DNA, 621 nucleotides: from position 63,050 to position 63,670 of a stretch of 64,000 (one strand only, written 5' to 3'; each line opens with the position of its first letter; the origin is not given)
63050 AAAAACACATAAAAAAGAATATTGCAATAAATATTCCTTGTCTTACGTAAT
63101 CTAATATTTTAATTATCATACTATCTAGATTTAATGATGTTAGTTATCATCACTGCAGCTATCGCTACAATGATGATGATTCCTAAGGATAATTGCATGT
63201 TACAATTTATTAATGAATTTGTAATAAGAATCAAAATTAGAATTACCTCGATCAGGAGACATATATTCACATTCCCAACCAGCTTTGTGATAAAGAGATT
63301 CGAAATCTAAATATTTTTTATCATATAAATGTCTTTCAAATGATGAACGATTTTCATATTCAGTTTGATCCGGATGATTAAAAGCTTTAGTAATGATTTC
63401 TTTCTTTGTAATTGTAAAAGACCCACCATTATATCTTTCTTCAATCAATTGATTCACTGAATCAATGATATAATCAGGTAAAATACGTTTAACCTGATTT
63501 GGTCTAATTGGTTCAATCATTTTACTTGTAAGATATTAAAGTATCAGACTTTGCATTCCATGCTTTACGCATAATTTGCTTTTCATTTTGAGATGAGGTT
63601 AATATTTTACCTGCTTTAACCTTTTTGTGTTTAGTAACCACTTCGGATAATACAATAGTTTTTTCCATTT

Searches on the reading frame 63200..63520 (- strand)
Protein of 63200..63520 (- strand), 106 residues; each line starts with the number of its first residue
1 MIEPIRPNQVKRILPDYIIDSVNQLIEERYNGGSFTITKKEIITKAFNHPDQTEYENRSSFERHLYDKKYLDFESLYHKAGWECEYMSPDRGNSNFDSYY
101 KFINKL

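Call 42: find_encoding_contigs(protein=window:63200-63520:-, flank=10000, max_places=3)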
Protein window:63200-63520:- (106 aa): 21 contigs read that carry it; 3 places shown.
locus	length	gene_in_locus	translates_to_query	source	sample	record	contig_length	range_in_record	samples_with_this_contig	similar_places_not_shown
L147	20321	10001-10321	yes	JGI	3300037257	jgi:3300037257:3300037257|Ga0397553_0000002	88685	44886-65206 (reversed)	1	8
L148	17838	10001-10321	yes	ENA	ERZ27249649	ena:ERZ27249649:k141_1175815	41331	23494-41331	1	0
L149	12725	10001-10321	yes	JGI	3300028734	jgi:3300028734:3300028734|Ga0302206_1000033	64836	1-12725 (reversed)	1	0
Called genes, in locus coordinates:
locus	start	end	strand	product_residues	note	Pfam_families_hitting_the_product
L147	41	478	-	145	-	-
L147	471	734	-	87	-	-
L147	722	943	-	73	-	-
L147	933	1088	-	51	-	-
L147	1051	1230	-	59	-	-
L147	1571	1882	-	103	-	-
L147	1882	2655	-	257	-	PF13730:HTH_36 (faint), PF13412:HTH_24 (faint)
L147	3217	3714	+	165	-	-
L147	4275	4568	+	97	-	-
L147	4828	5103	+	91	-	PF08279:HTH_11 (faint), PF13730:HTH_36 (faint)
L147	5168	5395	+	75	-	-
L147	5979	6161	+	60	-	-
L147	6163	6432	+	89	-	-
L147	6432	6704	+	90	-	-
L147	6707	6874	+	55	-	-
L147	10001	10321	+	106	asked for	-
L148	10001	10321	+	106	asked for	-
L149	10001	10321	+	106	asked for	-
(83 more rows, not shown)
